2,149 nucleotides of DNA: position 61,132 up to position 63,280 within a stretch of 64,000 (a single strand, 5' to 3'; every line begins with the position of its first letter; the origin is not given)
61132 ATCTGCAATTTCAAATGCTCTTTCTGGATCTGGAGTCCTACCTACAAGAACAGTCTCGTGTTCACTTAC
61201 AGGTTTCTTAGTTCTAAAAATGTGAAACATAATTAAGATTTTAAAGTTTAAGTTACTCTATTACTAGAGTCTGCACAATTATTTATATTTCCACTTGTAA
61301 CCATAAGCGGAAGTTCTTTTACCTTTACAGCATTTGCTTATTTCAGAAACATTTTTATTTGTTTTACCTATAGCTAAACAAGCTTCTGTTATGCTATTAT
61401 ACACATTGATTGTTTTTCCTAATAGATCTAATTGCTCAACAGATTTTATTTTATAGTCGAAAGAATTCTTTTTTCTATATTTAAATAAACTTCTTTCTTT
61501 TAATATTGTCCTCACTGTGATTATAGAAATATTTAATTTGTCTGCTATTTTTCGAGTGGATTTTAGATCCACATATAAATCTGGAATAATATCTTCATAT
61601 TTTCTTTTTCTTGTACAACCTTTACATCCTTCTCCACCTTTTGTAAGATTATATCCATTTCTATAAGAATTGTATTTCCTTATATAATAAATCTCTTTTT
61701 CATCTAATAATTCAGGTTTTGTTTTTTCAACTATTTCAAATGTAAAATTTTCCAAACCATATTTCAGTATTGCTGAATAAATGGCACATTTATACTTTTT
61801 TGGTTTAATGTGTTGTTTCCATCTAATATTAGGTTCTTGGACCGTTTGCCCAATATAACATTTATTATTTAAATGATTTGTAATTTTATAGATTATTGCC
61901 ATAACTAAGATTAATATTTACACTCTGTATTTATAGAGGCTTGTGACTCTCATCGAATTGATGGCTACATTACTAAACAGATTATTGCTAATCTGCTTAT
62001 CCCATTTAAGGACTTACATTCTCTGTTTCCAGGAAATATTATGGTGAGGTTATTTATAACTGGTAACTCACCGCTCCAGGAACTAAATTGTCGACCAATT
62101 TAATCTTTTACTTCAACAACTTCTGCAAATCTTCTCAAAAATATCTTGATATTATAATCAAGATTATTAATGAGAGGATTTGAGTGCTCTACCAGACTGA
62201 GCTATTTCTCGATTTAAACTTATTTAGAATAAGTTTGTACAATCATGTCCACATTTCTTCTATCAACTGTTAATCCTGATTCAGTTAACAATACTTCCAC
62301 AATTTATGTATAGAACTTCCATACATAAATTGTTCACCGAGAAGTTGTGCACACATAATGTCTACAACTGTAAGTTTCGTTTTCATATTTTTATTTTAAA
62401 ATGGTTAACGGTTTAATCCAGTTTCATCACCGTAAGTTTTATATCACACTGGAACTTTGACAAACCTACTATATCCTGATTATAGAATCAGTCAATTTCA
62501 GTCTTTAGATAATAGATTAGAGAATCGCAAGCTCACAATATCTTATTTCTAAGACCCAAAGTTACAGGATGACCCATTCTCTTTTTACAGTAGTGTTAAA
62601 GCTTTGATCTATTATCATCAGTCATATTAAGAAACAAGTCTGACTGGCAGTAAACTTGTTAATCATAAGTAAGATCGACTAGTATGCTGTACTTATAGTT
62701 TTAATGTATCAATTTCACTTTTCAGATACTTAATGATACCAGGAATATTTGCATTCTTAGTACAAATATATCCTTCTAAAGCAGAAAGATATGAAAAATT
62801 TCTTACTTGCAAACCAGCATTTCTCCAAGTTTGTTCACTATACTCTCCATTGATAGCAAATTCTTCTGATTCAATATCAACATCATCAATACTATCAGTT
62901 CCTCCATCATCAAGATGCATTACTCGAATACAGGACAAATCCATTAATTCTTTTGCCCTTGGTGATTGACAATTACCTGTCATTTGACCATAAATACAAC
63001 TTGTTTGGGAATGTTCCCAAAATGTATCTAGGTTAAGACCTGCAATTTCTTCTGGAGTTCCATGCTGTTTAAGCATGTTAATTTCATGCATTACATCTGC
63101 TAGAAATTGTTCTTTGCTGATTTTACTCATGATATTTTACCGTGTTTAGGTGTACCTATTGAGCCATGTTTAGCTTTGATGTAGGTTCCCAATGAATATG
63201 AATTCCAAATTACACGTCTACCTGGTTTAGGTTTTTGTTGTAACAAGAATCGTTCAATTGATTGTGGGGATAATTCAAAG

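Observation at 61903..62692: ~790-bp ORF-free, palindrome-rich region containing a canonical tRNA D-arm fragment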

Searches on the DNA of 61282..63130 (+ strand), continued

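Call 21: search_rna_families(sources=[L001, L002, L006, L009, L010, L011, L013, L014], threshold=gathering)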
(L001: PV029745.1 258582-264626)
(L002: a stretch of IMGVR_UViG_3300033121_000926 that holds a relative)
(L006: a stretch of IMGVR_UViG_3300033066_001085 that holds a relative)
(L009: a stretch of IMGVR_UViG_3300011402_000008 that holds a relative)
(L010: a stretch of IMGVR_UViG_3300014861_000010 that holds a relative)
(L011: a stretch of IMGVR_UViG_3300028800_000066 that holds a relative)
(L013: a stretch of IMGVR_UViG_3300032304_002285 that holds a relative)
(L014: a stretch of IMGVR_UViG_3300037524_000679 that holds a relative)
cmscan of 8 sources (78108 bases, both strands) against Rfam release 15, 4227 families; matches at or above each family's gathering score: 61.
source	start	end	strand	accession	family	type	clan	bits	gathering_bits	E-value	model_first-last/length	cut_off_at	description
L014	4826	4897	+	RF00005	tRNA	Gene; tRNA;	CL00001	74.9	29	1.7e-14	1-71/71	no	tRNA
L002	4923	4994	-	RF00005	tRNA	Gene; tRNA;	CL00001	74.5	29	2.1e-14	1-71/71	no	tRNA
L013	9562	9633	+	RF00005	tRNA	Gene; tRNA;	CL00001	73.3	29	4.8e-14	1-71/71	no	tRNA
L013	12192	12265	+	RF00005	tRNA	Gene; tRNA;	CL00001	72.3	29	9e-14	1-71/71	no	tRNA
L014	3341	3413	+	RF00005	tRNA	Gene; tRNA;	CL00001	72.2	29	9.5e-14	1-71/71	no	tRNA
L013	12614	12687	+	RF00005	tRNA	Gene; tRNA;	CL00001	72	29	1.1e-13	1-71/71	no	tRNA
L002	4842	4913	-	RF00005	tRNA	Gene; tRNA;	CL00001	71.8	29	1.3e-13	1-71/71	no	tRNA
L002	3885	3957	-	RF00005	tRNA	Gene; tRNA;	CL00001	71.7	29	1.3e-13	1-71/71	no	tRNA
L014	5432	5502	+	RF00005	tRNA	Gene; tRNA;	CL00001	70.5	29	2.8e-13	1-71/71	no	tRNA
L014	3262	3333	+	RF00005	tRNA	Gene; tRNA;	CL00001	70.1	29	3.5e-13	1-71/71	no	tRNA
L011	1342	1412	-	RF00005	tRNA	Gene; tRNA;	CL00001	68.7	29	8.9e-13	1-71/71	no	tRNA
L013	12700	12773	+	RF00005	tRNA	Gene; tRNA;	CL00001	68.5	29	9.9e-13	1-71/71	no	tRNA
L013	10374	10447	+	RF00005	tRNA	Gene; tRNA;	CL00001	67.9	29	1.4e-12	1-71/71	no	tRNA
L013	11012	11087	+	RF00005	tRNA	Gene; tRNA;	CL00001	67.6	29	1.8e-12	1-71/71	no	tRNA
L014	8582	8655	+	RF00005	tRNA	Gene; tRNA;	CL00001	66.9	29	2.7e-12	1-71/71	no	tRNA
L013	9472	9545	+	RF00005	tRNA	Gene; tRNA;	CL00001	66.7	29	3.1e-12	1-71/71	no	tRNA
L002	5095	5168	-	RF00005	tRNA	Gene; tRNA;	CL00001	65.4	29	7e-12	1-71/71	no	tRNA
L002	3808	3878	-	RF00005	tRNA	Gene; tRNA;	CL00001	65.1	29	8.5e-12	1-71/71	no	tRNA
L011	7405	7478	-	RF00005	tRNA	Gene; tRNA;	CL00001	65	29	9.1e-12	1-71/71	no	tRNA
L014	1047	1119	+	RF00005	tRNA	Gene; tRNA;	CL00001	65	29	9.3e-12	1-71/71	no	tRNA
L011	1155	1225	-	RF00005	tRNA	Gene; tRNA;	CL00001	63.9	29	1.8e-11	1-71/71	no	tRNA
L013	12276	12346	+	RF00005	tRNA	Gene; tRNA;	CL00001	62.7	29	3.9e-11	1-71/71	no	tRNA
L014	5223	5314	+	RF00005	tRNA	Gene; tRNA;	CL00001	62.5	29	4.4e-11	1-71/71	no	tRNA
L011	8503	8576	-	RF00005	tRNA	Gene; tRNA;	CL00001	62.4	29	4.6e-11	1-71/71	no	tRNA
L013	9278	9349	+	RF00005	tRNA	Gene; tRNA;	CL00001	62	29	6.2e-11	1-71/71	no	tRNA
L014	3421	3494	+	RF00005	tRNA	Gene; tRNA;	CL00001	61.9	29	6.4e-11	1-71/71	no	tRNA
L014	3682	3763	+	RF00005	tRNA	Gene; tRNA;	CL00001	61.8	29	7e-11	1-71/71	no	tRNA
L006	8022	8293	+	RF00028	Intron_gpI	Intron;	-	61.7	50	3.9e-13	1-253/253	no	Group I catalytic intron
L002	1927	2001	-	RF00005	tRNA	Gene; tRNA;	CL00001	61.4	29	8.7e-11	1-71/71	no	tRNA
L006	5985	6071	+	RF00005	tRNA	Gene; tRNA;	CL00001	60.6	29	1.5e-10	1-71/71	no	tRNA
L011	6500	6583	-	RF00005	tRNA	Gene; tRNA;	CL00001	60.5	29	1.6e-10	1-71/71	no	tRNA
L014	964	1037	+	RF00005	tRNA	Gene; tRNA;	CL00001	59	29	4e-10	1-71/71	no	tRNA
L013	12100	12174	+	RF00005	tRNA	Gene; tRNA;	CL00001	58.5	29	5.7e-10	1-71/71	no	tRNA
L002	3278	3349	-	RF00005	tRNA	Gene; tRNA;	CL00001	58.4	29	5.8e-10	1-71/71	no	tRNA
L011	397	467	-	RF00005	tRNA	Gene; tRNA;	CL00001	58.1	29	7.3e-10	1-71/71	no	tRNA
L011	32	102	-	RF00005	tRNA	Gene; tRNA;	CL00001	58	29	7.6e-10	1-71/71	no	tRNA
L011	6223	6295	-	RF00005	tRNA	Gene; tRNA;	CL00001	58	29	7.8e-10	1-71/71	no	tRNA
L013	11408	11479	+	RF00005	tRNA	Gene; tRNA;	CL00001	58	29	7.5e-10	1-71/71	no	tRNA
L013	13579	13649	+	RF00005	tRNA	Gene; tRNA;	CL00001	57.9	29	8.1e-10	1-71/71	no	tRNA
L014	8305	8375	+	RF00005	tRNA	Gene; tRNA;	CL00001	57.9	29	7.9e-10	1-71/71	no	tRNA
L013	12870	12943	+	RF00005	tRNA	Gene; tRNA;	CL00001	57.8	29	8.5e-10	1-71/71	no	tRNA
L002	635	719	-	RF00005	tRNA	Gene; tRNA;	CL00001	56.7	29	1.7e-09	1-71/71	no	tRNA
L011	3760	3844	-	RF00005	tRNA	Gene; tRNA;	CL00001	56.1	29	2.6e-09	1-71/71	no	tRNA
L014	5021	5103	+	RF00005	tRNA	Gene; tRNA;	CL00001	55.6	29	3.6e-09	1-71/71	no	tRNA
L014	1129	1200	+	RF00005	tRNA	Gene; tRNA;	CL00001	55.3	29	4.1e-09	1-71/71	no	tRNA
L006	5047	5120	+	RF00005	tRNA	Gene; tRNA;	CL00001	54.5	29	7.2e-09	1-71/71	no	tRNA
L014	2138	2210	+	RF00005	tRNA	Gene; tRNA;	CL00001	54.1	29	8.8e-09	1-71/71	no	tRNA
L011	2950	3021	-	RF00005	tRNA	Gene; tRNA;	CL00001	53.8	29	1.1e-08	1-71/71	no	tRNA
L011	6404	6486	-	RF00005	tRNA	Gene; tRNA;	CL00001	53.3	29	1.5e-08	1-71/71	no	tRNA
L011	6707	6790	-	RF00005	tRNA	Gene; tRNA;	CL00001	52.6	29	2.4e-08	1-71/71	no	tRNA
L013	12782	12853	+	RF00005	tRNA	Gene; tRNA;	CL00001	51.1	29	6e-08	1-71/71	no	tRNA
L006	5492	5564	+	RF00005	tRNA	Gene; tRNA;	CL00001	50.4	29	9.3e-08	1-71/71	no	tRNA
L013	12016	12086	+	RF00005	tRNA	Gene; tRNA;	CL00001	50.2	29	1.1e-07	1-71/71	no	tRNA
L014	2057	2129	+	RF00005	tRNA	Gene; tRNA;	CL00001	49.8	29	1.4e-07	1-71/71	no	tRNA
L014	1593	1677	+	RF00005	tRNA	Gene; tRNA;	CL00001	49.4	29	1.7e-07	1-71/71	no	tRNA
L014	4300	4371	+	RF00005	tRNA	Gene; tRNA;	CL00001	49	29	2.2e-07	1-71/71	no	tRNA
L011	5913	5984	-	RF00005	tRNA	Gene; tRNA;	CL00001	47.3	29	6.8e-07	1-71/71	no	tRNA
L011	8982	9057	-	RF00005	tRNA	Gene; tRNA;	CL00001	47.1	29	7.8e-07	1-71/71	no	tRNA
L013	12519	12590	+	RF00005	tRNA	Gene; tRNA;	CL00001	37.4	29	0.00035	1-71/71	no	tRNA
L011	6597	6684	-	RF00005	tRNA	Gene; tRNA;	CL00001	37.1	29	0.00043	1-71/71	no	tRNA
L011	7638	7722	-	RF00005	tRNA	Gene; tRNA;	CL00001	32.2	29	0.0097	1-71/71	no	tRNA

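Call 53: search_with_rna_model(model_id=R1, source=window, start=62530, end=62720, filters=off, max_evalue=10, show_alignments=3)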
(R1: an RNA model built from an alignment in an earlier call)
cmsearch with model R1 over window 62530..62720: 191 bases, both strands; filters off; matches with E-value up to 10: 2.
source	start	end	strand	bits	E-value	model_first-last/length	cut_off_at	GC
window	62598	62663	-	10.1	0.022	1-102/102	no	0.3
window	62619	62691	+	3.8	0.48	1-102/102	no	0.34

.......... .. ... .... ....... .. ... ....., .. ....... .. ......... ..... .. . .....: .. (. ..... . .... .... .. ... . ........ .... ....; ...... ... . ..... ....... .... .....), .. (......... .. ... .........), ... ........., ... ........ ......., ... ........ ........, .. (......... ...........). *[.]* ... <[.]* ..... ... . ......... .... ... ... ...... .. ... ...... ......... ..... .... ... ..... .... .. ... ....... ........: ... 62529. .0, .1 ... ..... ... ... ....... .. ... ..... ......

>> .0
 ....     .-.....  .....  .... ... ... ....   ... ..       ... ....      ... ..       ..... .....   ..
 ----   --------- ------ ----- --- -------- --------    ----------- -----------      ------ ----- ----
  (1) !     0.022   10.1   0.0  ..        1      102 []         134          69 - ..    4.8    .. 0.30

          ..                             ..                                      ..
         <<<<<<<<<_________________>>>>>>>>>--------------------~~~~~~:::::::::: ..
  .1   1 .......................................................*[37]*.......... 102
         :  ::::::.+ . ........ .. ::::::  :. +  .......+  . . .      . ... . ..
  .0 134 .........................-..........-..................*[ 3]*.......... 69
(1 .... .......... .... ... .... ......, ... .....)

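Call 56: search_with_rna_model(model_id=R1, sources=[L001, L002, L006, L009, L010, L011, L012, L013, L014, L015, L053, L134, L136, L137, L138], max_evalue=1)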
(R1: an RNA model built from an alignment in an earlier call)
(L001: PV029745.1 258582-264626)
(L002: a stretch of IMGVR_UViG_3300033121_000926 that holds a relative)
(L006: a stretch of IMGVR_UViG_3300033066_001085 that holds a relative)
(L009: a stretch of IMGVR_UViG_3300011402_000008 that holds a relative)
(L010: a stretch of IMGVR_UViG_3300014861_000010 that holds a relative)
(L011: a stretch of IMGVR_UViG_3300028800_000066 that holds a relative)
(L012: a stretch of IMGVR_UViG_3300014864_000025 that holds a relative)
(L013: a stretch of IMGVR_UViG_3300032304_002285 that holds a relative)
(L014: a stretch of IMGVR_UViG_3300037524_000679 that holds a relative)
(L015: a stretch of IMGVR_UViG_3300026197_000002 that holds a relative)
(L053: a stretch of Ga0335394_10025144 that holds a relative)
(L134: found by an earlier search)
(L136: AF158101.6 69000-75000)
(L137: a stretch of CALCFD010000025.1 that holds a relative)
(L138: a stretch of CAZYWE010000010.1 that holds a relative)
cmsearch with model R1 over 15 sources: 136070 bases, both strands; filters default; matches with E-value up to 1: 10.
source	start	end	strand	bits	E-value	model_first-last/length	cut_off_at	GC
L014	5322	5424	+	111.5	4e-21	1-102/102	no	0.35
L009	11676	11776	+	109.4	1.1e-20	1-102/102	no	0.43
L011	6883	6984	-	108.2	2.1e-20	1-102/102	no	0.42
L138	4877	4977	-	107.1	3.6e-20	1-102/102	no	0.43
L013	12354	12451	+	93.2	3.1e-17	1-102/102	no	0.46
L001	2992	3109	-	77.5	6.9e-14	1-102/102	no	0.43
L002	9080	9223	-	71.6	1.3e-12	1-102/102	no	0.37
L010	6440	6486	-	40.4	5.5e-06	46-92/102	no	0.36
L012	877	923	-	40.4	5.5e-06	46-92/102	no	0.36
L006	1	41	+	37.6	2.2e-05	61-102/102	5'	0.29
